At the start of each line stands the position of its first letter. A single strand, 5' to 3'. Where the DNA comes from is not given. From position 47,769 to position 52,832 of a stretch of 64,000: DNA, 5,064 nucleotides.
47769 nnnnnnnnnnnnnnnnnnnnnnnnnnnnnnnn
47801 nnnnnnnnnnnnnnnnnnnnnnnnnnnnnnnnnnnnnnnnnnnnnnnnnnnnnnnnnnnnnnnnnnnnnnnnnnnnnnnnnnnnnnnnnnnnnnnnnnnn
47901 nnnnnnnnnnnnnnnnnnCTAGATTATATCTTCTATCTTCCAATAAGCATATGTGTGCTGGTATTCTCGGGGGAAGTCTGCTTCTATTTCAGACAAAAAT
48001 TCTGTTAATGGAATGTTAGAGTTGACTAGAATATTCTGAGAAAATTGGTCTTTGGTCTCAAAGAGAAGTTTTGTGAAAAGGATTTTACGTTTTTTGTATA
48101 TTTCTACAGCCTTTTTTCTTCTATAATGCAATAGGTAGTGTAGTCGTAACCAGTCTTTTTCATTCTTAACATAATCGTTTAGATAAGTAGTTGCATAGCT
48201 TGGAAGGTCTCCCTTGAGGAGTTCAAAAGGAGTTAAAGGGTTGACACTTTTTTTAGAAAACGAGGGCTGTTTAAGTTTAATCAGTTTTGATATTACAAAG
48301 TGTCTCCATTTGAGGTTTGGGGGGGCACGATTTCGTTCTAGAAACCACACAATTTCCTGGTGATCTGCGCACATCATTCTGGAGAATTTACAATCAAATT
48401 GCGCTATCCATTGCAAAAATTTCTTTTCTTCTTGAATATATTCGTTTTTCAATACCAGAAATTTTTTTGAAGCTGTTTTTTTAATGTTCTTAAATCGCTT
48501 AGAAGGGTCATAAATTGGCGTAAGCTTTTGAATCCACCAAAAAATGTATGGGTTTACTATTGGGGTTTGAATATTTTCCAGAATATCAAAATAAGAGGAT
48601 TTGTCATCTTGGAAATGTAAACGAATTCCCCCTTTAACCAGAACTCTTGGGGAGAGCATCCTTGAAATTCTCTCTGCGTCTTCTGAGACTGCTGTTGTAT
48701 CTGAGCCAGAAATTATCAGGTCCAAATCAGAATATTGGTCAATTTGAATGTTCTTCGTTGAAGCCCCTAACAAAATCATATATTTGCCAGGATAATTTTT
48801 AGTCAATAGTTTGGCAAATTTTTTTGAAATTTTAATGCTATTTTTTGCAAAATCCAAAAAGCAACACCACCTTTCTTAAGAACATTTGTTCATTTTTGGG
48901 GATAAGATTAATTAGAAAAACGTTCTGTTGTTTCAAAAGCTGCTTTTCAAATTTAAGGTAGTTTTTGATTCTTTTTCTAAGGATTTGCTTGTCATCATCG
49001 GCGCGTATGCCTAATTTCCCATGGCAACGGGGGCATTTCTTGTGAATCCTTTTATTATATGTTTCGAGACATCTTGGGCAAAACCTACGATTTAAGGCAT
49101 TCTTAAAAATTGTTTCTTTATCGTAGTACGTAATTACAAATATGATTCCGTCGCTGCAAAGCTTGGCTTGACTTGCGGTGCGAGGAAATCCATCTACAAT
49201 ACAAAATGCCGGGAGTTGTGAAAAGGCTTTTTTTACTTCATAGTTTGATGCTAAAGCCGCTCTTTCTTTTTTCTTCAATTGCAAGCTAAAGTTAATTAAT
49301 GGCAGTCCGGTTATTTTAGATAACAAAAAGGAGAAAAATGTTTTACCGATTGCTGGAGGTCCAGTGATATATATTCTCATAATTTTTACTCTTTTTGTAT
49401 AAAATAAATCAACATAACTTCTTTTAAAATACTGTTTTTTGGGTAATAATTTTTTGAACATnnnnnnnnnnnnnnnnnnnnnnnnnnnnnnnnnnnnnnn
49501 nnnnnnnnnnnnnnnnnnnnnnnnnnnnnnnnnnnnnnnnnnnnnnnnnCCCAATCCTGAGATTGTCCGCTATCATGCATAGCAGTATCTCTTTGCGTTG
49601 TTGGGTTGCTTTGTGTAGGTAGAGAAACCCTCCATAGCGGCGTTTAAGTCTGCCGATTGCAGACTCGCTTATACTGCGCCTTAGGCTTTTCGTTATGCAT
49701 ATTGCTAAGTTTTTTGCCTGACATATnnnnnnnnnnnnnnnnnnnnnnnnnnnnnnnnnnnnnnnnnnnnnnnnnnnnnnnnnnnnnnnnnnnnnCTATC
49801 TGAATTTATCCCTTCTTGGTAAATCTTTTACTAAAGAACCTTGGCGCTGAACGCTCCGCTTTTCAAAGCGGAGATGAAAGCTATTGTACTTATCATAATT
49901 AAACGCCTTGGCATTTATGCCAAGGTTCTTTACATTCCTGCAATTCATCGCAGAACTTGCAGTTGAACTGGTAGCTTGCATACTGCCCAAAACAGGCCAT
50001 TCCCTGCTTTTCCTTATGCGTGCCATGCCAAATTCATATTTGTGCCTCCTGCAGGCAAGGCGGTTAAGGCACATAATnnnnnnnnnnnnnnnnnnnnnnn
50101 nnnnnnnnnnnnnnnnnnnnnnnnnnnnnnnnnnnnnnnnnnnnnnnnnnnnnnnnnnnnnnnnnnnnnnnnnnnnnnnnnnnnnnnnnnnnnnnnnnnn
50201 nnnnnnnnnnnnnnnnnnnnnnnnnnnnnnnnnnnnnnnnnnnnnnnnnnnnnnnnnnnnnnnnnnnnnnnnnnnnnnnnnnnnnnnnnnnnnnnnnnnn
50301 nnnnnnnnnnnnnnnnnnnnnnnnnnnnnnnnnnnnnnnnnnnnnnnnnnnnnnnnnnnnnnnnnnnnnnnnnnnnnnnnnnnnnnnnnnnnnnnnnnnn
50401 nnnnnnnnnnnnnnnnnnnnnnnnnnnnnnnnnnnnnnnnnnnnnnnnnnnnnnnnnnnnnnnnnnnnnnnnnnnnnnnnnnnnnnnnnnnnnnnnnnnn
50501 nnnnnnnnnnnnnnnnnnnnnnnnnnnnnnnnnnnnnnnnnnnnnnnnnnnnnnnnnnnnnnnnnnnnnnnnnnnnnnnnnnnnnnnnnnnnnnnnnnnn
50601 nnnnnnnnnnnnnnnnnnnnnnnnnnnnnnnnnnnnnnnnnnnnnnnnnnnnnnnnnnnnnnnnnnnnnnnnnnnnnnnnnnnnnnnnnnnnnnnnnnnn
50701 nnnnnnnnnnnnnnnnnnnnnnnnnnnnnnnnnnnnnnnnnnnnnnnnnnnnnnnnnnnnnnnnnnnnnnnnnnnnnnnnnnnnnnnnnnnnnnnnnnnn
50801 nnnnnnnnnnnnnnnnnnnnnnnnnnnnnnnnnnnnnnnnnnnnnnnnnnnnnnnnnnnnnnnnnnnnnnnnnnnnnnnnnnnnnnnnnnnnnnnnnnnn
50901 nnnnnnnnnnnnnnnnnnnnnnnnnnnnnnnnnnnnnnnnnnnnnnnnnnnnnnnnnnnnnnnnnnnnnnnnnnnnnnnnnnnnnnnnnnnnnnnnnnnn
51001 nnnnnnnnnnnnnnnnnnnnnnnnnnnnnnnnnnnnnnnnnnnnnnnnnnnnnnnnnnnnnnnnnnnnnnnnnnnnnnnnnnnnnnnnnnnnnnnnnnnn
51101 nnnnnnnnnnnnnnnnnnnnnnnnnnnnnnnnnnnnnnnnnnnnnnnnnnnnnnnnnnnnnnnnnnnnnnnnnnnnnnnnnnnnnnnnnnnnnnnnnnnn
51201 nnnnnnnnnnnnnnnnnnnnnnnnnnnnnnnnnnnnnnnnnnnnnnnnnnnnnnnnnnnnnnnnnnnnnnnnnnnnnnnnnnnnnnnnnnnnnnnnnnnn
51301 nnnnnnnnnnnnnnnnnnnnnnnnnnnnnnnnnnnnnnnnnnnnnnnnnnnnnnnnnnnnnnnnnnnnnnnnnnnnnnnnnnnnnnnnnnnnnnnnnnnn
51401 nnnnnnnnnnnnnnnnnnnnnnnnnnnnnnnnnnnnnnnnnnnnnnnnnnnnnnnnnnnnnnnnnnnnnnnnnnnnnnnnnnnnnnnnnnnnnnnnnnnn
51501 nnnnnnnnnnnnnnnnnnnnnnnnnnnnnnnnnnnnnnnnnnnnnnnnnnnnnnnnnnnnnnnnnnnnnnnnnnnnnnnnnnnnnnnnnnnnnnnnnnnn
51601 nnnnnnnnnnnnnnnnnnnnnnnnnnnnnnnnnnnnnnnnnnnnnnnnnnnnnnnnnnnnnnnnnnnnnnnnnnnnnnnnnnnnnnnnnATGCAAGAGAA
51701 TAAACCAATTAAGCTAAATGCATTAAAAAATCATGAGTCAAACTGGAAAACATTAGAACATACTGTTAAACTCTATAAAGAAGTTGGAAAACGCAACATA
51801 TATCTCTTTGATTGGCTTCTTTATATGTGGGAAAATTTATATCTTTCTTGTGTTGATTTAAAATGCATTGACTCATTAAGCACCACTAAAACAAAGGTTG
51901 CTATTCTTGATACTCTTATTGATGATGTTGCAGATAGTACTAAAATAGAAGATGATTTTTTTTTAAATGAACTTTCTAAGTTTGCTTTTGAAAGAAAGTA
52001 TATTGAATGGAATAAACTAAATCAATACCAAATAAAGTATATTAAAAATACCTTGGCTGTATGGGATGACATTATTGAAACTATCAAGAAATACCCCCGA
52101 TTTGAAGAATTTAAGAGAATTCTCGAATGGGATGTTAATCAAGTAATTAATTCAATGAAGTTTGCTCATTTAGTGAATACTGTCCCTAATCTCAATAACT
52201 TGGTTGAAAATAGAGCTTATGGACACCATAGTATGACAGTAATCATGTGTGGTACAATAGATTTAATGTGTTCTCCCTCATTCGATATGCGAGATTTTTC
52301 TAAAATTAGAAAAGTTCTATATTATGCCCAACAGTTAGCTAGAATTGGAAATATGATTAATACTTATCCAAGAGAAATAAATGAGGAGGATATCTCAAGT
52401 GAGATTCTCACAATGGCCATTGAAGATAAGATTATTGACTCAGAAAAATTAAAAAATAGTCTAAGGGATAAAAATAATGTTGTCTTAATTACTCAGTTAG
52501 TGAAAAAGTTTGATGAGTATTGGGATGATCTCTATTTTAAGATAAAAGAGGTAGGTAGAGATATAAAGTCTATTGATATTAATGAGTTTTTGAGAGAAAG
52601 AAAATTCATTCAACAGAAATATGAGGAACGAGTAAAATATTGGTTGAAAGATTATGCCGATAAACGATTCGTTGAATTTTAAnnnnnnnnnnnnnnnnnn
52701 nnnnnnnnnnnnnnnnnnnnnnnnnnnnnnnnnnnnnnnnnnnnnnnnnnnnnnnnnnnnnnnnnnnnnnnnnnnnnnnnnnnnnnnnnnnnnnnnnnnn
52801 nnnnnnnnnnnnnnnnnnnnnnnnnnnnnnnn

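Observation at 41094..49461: AT-rich biosynthetic-type island: rSAM/SPASM and SerRS converging on kinase, NTase, AcpS, FkbH, ACP and a LeuA-like synthase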

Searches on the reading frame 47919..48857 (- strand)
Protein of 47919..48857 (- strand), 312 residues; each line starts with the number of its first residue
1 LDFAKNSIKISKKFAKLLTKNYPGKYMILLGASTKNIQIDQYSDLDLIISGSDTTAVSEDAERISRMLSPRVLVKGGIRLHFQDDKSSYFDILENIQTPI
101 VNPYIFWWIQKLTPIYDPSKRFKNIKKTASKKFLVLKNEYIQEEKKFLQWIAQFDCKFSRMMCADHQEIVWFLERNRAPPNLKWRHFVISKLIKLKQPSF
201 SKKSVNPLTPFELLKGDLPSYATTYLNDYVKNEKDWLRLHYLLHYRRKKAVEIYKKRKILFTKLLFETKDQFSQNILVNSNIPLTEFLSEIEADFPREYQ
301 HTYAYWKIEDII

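Call 3: search_protein_families(library=pfam, proteins=[window:47919-48857:-], max_evalue=0.01)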
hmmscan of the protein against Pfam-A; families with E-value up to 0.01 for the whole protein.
window:47919-48857:- (312 aa): 0 families

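Call 4: search_protein_families(library=ncbifam, proteins=[window:47919-48857:-], max_evalue=0.01)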
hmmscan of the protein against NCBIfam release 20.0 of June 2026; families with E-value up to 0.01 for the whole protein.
window:47919-48857:- (312 aa): 0 families

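Call 33: predict_structure(protein=window:47919-48857:-)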
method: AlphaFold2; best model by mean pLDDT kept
length: 312 residues; sequences in the alignment: 1
mean_pLDDT: 37.0   pTM: 0.21
mean pLDDT of the five models: 37.0, 34.2, 34.1, 31.8, 30.7
residues with pLDDT >= 90: 0; 70-90: 0; 50-70: 6; < 50: 306
segments of 3 or more residues with pLDDT < 50: 1-12, 21-312
pLDDT, mean of each block of 10 residues (from residue 1): 34 50 43 38 39 36 33 28 33 31 29 32 34 35 45 37 36 44 42 35 33 35 34 39 37 40 39 37 44 41 33 32
secondary structure, 60 per line:
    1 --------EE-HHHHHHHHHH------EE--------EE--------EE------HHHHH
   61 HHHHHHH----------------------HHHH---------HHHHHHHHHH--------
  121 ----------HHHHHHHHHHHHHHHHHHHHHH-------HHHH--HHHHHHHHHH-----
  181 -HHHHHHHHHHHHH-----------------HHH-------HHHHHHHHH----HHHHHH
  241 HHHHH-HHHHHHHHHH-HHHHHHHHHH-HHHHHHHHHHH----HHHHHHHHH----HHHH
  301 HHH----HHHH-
elements in order: H12-21 H56-67 H90-93 H103-112 H131-152 H160-163 H166-175 H182-194 H222-230 H235-245 H247-256 H258-267 H269-279 H284-292 H297-303 H308-311

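Call 35: search_protein_representatives(protein=window:47919-48857:-)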
Query: 312 residues. Proteins with E-value up to 0.001 (for the whole library): 1; up to 1e-10: 1; up to 1e-30: 1. The best 1 are listed.
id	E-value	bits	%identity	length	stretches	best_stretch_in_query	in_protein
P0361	3.9e-196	666.9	100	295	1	18-312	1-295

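Call 37: search_protein_families(library=pfam, proteins=[window:47919-48857:-], max_evalue=10)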
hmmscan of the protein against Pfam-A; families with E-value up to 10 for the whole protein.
window:47919-48857:- (312 aa): 0 families

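Call 38: search_solved_structures(query=window:47919-48857:-, max_evalue=10)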
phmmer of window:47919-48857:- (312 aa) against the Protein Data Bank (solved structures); distinct sequences matched with E-value up to 10: 0.

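Call 85: search_protein_families(library=padloc, proteins=[window:47919-48857:-], max_evalue=0.01)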
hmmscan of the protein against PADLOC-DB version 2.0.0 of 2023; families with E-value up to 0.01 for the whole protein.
window:47919-48857:- (312 aa): 0 families

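Call 86: search_protein_families(library=phrogs, proteins=[window:47919-48857:-], max_evalue=0.01)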
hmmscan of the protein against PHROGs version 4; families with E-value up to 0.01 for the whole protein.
window:47919-48857:- (312 aa): 0 families

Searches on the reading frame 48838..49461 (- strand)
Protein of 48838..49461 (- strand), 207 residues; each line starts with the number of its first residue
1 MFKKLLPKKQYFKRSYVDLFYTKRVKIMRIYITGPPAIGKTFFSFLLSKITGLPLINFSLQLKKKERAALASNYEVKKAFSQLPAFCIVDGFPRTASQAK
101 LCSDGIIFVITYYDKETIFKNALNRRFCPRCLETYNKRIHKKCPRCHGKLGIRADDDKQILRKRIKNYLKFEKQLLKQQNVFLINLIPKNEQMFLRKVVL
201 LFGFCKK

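Call 3: search_protein_families(library=pfam, proteins=[window:48838-49461:-], max_evalue=0.01)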
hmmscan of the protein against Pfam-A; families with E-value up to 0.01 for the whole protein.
window:48838-49461:- (207 aa): 3 families
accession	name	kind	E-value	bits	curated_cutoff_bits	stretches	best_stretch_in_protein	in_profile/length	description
PF00406.28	ADK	-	0.0047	17.5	26.8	1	87-176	77-143/151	Adenylate kinase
PF05191.20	ADK_lid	-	0.0067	16.7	26.6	0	125-155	1-36/36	Adenylate kinase, active site lid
PF12773.13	DZR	-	0.0078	16.8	27.3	0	121-149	8-33/45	Double zinc ribbon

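Call 4: search_protein_families(library=ncbifam, proteins=[window:48838-49461:-], max_evalue=0.01)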
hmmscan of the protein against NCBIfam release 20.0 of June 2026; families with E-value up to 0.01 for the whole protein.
window:48838-49461:- (207 aa): 12 families
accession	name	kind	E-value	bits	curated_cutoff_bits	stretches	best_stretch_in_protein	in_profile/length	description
TIGR01351.1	adk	subfamily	8.6e-16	58.2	168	1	87-176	81-182/212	adenylate kinase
NF001385.0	PRK00279.2-3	equivalog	2.5e-15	56.6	315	1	86-176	84-182/213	adenylate kinase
NF001380.0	PRK00279.1-2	equivalog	1.1e-09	38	251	1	88-176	82-183/216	adenylate kinase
NF001386.0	PRK00279.2-4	equivalog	3.5e-07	30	256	1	87-172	84-182/220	adenylate kinase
NF011099.0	PRK14526.1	equivalog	1.3e-06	28.2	223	1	88-176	82-178/211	adenylate kinase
NF001381.0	PRK00279.1-3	equivalog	1.9e-06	27.8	187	1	87-175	81-155/188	adenylate kinase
NF001387.0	PRK00279.2-5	equivalog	2e-06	27.5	373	1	87-177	79-182/224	adenylate kinase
NF011103.0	PRK14530.1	equivalog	1.3e-05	24.9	294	1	75-169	74-175/215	adenylate kinase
NF001379.0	PRK00279.1-1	equivalog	1.4e-05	24.6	268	1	87-177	81-180/216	adenylate kinase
NF001383.0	PRK00279.2-1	equivalog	3.4e-05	23.6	225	1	86-176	80-180/212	adenylate kinase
NF011100.0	PRK14527.1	equivalog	0.0048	16.5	154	0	87-173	86-158/191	adenylate kinase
NF011102.0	PRK14529.1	equivalog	0.0062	16.2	331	0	88-178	81-187/223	adenylate kinase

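Call 37: search_protein_families(library=pfam, proteins=[window:48838-49461:-], max_evalue=10)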
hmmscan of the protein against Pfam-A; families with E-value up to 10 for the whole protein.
window:48838-49461:- (207 aa): 9 families
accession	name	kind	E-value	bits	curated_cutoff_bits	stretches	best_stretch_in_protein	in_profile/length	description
PF00406.28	ADK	-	0.0047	17.5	26.8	1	87-176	77-143/151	Adenylate kinase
PF05191.20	ADK_lid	-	0.0067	16.7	26.6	1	125-155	1-36/36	Adenylate kinase, active site lid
PF12773.13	DZR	-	0.0078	16.8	27.3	1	121-149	8-33/45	Double zinc ribbon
PF06906.16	DUF1272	-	0.02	15.4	25.3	1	126-153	30-54/57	Protein of unknown function (DUF1272)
PF00097.31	zf-C3HC4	-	0.058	13.7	21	1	126-146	20-40/40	Zinc finger, C3HC4 type (RING finger)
PF13207.12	AAA_17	-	0.091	13.5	27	0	33-63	1-31/136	AAA domain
PF23475.1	zf-Tbcl_FmdE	-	0.13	12.2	23.2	1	127-149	9-31/35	FmdE treble clef zinc finger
PF00684.25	DnaJ_CXXCXGXG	-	0.15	12.8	32.7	1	121-149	37-64/65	DnaJ central domain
PF22601.2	RIM2a_ZnF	-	0.34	11.3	27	1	141-160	23-42/52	RIM2-alpha zinc finger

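Call 60: search_solved_structures(query=window:48838-49461:-, max_evalue=1, show_alignments=1)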
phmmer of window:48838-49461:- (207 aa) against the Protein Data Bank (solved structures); distinct sequences matched with E-value up to 1: 46.
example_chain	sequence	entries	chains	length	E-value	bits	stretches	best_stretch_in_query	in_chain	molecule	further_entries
4qbi_A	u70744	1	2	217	3.3e-07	33.4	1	88-186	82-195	Adenylate kinase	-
4qbh_A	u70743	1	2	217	4.4e-07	33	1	88-186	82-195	Adenylate kinase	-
37ap_A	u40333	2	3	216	3.3e-06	30.2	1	88-184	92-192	Putative adenylate kinase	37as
5g3z_A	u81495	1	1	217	6.4e-06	29.2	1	88-176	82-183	ADENYLATE KINSE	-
1zin_A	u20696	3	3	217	1.1e-05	28.4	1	88-186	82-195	ADENYLATE KINASE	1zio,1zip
3dkv_A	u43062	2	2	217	1.4e-05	28.1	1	87-177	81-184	Adenylate kinase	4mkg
2ori_A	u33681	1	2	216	2.2e-05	27.5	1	88-186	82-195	Adenylate kinase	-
3dl0_A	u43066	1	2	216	2.2e-05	27.4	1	88-186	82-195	Adenylate kinase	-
4qbf_A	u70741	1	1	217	2.5e-05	27.3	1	87-177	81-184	Adenylate kinase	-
1p3j_A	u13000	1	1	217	3.9e-05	26.7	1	88-177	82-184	Adenylate kinase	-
5x6i_A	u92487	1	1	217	4e-05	26.6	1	88-177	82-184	Adenylate kinase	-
2osb_A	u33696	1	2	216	4e-05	26.6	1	88-177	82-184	Adenylate kinase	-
2p3s_A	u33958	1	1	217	4.1e-05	26.6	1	88-177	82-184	Adenylate kinase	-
2eu8_A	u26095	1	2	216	4.3e-05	26.5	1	88-177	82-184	Adenylate kinase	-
2qaj_A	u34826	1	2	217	4.4e-05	26.5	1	88-177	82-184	Adenylate kinase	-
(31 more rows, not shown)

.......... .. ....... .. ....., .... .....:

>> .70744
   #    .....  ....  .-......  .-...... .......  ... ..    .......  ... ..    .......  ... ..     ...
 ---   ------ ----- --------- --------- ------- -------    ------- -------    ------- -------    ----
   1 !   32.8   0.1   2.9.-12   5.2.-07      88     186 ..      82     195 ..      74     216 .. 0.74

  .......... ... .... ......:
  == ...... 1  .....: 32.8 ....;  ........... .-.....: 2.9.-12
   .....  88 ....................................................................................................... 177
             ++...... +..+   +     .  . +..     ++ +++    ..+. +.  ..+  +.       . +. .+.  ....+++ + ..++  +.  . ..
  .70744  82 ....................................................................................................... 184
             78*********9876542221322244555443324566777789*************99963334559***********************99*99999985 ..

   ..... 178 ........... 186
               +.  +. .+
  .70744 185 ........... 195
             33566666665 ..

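Call 85: search_protein_families(library=padloc, proteins=[window:48838-49461:-], max_evalue=0.01)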
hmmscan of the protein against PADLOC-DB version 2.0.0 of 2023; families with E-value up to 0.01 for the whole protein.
window:48838-49461:- (207 aa): 0 families

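Call 86: search_protein_families(library=phrogs, proteins=[window:48838-49461:-], max_evalue=0.01)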
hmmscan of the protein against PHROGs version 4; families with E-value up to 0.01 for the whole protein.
window:48838-49461:- (207 aa): 2 families
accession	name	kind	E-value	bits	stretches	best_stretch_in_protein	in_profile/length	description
phrog_9172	-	unknown function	0.0013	18.6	1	14-59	94-139/509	-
phrog_3757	-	unknown function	0.0053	17.2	0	22-58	121-157/367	-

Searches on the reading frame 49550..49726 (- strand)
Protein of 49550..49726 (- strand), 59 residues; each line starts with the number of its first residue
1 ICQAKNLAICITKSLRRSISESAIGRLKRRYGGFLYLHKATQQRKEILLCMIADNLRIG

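Call 41: search_protein_families(library=pfam, proteins=[window:49550-49726:-], max_evalue=10)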
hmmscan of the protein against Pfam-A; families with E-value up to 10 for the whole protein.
seq(59 aa): 1 family
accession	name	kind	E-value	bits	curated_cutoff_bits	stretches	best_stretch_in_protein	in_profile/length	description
PF18105.7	PGM1_C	-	0.11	12.5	22.5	1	29-56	17-44/54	PGM1 C-terminal domain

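Call 76: search_dna_similar(query=window:49550-49726:-, collection=plasmids, mode=protein, max_evalue=0.1, max_rows=12)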
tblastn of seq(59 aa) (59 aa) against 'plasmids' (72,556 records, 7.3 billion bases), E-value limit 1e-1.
No match.

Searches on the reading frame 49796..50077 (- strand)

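Call 16: search_protein_families(library=pfam, proteins=[window:49796-50074:-], max_evalue=0.01)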
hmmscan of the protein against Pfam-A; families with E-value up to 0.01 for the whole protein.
window:49796-50074:- (92 aa): 0 families

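Call 37: search_protein_families(library=pfam, proteins=[window:49796-50074:-], max_evalue=10)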
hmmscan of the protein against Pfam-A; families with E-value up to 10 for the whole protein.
window:49796-50074:- (92 aa): 1 family
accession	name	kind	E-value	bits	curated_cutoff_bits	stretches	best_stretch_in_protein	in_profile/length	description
PF12614.13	RRF_GI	-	0.037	14.6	26.8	1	11-39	28-56/126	Ribosome recycling factor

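Call 41: search_protein_families(library=pfam, proteins=[window:49799-50077:-], max_evalue=10)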
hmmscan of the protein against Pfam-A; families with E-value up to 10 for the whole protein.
seq(93 aa): 1 family
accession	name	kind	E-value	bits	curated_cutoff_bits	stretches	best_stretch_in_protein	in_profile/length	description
PF12614.13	RRF_GI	-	0.038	14.5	26.8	1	12-40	28-56/126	Ribosome recycling factor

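Call 86: search_protein_families(library=phrogs, proteins=[window:49796-50074:-], max_evalue=0.01)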
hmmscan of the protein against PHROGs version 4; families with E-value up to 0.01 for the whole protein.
window:49796-50074:- (92 aa): 1 family
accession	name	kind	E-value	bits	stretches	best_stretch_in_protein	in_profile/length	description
phrog_8816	-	unknown function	0.0047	17.9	1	51-67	22-38/50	-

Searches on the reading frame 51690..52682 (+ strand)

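Call 16: search_protein_families(library=pfam, proteins=[window:51690-52682:+], max_evalue=0.01)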
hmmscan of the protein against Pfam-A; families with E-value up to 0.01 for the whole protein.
window:51690-52682:+ (330 aa): 1 family
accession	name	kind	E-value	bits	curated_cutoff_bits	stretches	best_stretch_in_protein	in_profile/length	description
PF19086.5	Terpene_syn_C_2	-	0.0051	17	23.7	1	70-243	2-175/199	Terpene synthase family 2, C-terminal metal binding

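Call 37: search_protein_families(library=pfam, proteins=[window:51690-52682:+], max_evalue=10)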
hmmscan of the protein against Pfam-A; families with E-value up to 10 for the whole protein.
window:51690-52682:+ (330 aa): 4 families
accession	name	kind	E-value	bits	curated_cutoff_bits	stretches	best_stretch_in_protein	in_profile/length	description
PF19086.5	Terpene_syn_C_2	-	0.0051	17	23.7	1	70-243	2-175/199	Terpene synthase family 2, C-terminal metal binding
PF13776.11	DUF4172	-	0.1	13.3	25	0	62-89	38-65/82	Domain of unknown function (DUF4172)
PF00910.28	RNA_helicase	-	0.36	11.8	21.5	1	102-146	32-76/105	RNA helicase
PF15379.11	DUF4606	-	1.2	9.8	27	0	205-232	65-92/103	Domain of unknown function (DUF4606)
